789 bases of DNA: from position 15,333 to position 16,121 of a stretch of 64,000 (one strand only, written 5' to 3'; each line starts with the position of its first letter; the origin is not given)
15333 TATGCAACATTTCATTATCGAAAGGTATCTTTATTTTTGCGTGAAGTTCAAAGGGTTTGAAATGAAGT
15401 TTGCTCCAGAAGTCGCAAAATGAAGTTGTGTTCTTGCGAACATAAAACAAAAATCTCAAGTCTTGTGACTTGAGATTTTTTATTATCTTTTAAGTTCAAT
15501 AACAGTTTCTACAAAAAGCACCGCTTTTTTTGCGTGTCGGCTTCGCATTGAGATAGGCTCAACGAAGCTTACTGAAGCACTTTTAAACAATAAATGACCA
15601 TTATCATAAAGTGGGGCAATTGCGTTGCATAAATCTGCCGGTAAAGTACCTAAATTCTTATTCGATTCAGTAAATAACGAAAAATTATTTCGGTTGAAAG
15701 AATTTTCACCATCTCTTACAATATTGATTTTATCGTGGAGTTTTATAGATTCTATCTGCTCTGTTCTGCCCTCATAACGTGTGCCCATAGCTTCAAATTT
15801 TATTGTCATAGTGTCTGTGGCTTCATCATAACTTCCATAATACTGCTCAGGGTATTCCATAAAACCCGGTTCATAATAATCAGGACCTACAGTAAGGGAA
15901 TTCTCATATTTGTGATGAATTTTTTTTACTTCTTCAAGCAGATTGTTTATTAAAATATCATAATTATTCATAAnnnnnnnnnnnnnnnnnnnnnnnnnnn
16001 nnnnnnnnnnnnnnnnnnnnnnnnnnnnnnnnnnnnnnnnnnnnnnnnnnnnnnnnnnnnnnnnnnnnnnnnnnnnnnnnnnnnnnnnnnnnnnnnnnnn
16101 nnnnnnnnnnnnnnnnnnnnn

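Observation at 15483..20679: Three-gene operon: Swt1-like HEPN + ParB-fold fusion, 979-aa alpha-CTD/sigma-4 protein, HIRAN protein (candidate defence system)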

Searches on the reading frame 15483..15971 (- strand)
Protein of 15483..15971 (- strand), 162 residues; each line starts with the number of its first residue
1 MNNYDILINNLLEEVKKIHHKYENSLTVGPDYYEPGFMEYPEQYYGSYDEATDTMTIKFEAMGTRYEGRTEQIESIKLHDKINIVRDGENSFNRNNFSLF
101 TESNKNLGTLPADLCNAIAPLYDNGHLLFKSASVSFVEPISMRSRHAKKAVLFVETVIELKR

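Call 4: search_protein_families(library=pfam, proteins=[window:15483-15971:-], max_evalue=1)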
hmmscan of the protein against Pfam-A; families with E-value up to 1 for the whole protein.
window:15483-15971:- (162 aa): 1 family
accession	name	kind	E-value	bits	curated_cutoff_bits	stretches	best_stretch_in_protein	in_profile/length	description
PF08797.16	HIRAN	-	6.8e-09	35.9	24.7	1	57-136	4-79/96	HIRAN domain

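Call 5: search_protein_families(library=padloc, proteins=[window:15483-15971:-], max_evalue=1)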
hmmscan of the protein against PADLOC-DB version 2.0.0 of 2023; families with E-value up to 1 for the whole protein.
window:15483-15971:- (162 aa): 5 families
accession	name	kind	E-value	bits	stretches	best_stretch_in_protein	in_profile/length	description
PDLC04347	PDC-M03B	-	5.6e-07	27.4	1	51-129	122-203/245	-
PDLC04346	PDC-M03B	-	2.2e-05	22.2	1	53-124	83-157/262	-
PDLC04352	PDC-M03B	-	2.2e-05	22.1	1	51-121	128-198/250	-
PDLC04349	PDC-M03B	-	0.00082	17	1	52-124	125-202/232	-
PDLC04348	PDC-M03B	-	0.0013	16.5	1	52-125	125-201/248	-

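Call 6: search_protein_families(library=ncbifam, proteins=[window:15483-15971:-], max_evalue=1)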
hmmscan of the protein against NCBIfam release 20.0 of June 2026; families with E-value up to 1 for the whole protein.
window:15483-15971:- (162 aa): 1 family
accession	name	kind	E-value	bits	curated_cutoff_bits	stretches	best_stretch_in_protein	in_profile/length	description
NF041918.1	SAMP1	equivalog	0.046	14.3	60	1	53-111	26-86/91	ubiquitin-like small modifier protein 1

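Call 9: search_protein_families(library=phrogs, proteins=[window:15483-15971:-], max_evalue=1)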
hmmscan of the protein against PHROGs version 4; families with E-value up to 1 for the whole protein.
window:15483-15971:- (162 aa): 2 families
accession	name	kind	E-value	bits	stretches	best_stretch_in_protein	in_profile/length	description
phrog_18569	-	unknown function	0.00021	22.4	1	63-124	10-72/95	-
phrog_34042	-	unknown function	0.58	11.1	1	1-26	1-22/76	-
